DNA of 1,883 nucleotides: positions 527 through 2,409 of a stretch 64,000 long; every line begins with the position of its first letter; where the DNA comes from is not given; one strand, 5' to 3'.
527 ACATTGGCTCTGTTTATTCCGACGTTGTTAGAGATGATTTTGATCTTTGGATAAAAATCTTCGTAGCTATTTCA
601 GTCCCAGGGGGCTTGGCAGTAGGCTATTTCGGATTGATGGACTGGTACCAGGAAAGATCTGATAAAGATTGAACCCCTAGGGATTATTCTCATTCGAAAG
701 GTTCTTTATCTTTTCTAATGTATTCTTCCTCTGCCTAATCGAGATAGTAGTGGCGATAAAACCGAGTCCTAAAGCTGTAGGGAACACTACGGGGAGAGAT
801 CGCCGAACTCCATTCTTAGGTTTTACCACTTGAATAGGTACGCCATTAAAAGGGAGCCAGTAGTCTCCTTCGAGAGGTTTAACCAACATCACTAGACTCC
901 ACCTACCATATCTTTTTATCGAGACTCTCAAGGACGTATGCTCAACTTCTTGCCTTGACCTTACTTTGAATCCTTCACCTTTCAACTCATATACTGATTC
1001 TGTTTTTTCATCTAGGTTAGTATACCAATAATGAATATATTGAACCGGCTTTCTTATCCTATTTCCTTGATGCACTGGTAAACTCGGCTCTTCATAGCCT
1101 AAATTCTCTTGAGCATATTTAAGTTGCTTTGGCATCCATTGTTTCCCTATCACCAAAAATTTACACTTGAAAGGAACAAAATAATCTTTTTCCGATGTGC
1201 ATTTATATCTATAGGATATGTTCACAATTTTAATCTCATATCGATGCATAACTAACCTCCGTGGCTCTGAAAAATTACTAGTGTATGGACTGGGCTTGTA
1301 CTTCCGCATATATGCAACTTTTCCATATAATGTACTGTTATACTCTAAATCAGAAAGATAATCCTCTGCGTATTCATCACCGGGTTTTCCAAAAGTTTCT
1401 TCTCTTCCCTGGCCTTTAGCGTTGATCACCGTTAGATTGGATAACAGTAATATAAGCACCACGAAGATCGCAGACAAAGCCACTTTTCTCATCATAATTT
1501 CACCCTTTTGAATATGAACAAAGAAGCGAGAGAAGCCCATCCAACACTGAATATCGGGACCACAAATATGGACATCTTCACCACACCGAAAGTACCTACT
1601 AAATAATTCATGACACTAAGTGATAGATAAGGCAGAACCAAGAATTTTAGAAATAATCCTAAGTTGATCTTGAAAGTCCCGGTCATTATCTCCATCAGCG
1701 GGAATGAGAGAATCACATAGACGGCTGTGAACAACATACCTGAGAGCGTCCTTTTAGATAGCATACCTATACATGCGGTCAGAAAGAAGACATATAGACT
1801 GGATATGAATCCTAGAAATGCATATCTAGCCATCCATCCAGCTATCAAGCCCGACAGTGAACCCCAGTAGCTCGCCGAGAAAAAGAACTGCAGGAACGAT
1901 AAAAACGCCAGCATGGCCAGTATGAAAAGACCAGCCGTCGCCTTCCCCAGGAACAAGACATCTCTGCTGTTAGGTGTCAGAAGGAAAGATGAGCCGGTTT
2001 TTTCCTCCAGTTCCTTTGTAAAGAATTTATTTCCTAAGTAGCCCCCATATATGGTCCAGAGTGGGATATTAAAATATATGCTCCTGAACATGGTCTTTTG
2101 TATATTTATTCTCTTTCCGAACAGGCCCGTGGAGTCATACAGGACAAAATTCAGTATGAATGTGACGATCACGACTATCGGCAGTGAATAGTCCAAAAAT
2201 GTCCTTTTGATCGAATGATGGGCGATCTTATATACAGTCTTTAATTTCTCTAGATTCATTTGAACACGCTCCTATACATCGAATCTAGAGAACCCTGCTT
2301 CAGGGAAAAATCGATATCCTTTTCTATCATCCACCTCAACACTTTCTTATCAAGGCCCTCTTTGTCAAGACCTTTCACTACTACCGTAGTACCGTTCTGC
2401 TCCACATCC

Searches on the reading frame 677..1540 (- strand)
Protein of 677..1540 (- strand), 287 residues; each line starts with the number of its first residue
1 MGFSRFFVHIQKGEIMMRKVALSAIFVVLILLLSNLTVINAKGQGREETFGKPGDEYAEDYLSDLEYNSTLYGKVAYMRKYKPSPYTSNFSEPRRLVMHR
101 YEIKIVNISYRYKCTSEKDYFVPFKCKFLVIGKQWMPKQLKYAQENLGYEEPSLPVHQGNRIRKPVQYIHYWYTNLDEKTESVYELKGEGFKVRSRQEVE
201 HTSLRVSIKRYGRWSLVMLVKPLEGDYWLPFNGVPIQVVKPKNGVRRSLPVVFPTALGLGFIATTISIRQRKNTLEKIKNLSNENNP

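Call 12: search_protein_families(library=pfam, proteins=[window:677-1540:-], max_evalue=0.001)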
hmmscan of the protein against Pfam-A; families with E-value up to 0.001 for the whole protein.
window:677-1540:- (287 aa): 0 families

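Call 58: find_encoding_contigs(protein=window:677-1540:-, flank=10000, max_places=2)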
Protein window:677-1540:- (287 aa): no gene with exactly this product is on record in the collection.

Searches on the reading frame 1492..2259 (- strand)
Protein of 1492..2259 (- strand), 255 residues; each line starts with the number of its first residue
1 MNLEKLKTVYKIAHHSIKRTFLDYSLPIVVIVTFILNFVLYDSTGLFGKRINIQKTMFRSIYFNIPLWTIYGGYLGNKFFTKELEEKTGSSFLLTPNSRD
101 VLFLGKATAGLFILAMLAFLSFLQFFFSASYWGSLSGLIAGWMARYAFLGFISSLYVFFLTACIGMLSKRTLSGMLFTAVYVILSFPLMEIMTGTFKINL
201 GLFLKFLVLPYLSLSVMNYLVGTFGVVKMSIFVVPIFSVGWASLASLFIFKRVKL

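Call 12: search_protein_families(library=pfam, proteins=[window:1492-2259:-], max_evalue=0.001)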
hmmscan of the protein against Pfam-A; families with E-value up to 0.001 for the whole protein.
window:1492-2259:- (255 aa): 1 family
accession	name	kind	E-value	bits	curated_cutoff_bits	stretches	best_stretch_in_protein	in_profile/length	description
PF12679.13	ABC2_membrane_2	-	0.00093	19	27.2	0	60-211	73-231/283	ABC-2 family transporter protein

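Call 60: find_encoding_contigs(protein=window:1492-2259:-, flank=10000, max_places=2)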
Protein window:1492-2259:- (255 aa): 7 contigs read that carry it; 2 places shown.
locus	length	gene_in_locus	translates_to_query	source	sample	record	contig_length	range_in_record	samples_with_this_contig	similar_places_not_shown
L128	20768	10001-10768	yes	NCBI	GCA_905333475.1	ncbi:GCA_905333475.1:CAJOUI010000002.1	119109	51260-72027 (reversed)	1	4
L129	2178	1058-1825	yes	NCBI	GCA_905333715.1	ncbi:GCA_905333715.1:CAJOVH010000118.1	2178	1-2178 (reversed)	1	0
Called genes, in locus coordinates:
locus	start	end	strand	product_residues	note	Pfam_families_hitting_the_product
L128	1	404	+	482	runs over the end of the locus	PF02872:5_nucleotid_C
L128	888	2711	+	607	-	PF00072:Response_reg, PF08448:PAS_4 (faint), PF13188:PAS_8 (faint), PF08447:PAS_3, PF13185:GAF_2, PF00989:PAS, PF13426:PAS_9 (weak)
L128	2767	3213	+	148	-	PF01980:TrmO_N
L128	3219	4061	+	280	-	PF00763:THF_DHG_CYH, PF02882:THF_DHG_CYH_C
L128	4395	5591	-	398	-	PF00037:Fer4, PF12837:Fer4_6, PF12838:Fer4_7, PF13187:Fer4_9, PF13237:Fer4_10, PF14697:Fer4_21, PF00037:Fer4, PF01012:ETF, +7 more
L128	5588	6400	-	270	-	PF01012:ETF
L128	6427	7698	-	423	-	PF02771:Acyl-CoA_dh_N, PF02770:Acyl-CoA_dh_M, PF00441:Acyl-CoA_dh_1, PF08028:Acyl-CoA_dh_2 (weak)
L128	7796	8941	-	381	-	PF01545:Cation_efflux, PF16916:ZT_dimer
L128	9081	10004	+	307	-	PF00005:ABC_tran, PF13304:AAA_21 (weak)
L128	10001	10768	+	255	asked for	-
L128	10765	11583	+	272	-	-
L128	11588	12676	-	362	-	PF05048:NosD, PF13229:Beta_helix, PF05048:NosD, PF13229:Beta_helix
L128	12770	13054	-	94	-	PF22277:EncFtn-like, PF03232:COQ7 (faint), PF13668:Ferritin_2 (weak), PF02915:Rubrerythrin, PF09537:DUF2383 (weak)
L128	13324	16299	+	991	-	PF01637:ATPase_2 (weak), PF10923:BrxC_BrxD (weak), PF13191:AAA_16, PF13432:TPR_16 (faint), PF00515:TPR_1 (faint), PF13424:TPR_12, PF24885:TPR_NPHP3 (weak), PF13424:TPR_12, +9 more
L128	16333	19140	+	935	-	PF01637:ATPase_2 (weak), PF13191:AAA_16, PF17874:TPR_MalT, PF13374:TPR_10, PF13424:TPR_12, PF13424:TPR_12, PF17874:TPR_MalT, PF13424:TPR_12, +22 more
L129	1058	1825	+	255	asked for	-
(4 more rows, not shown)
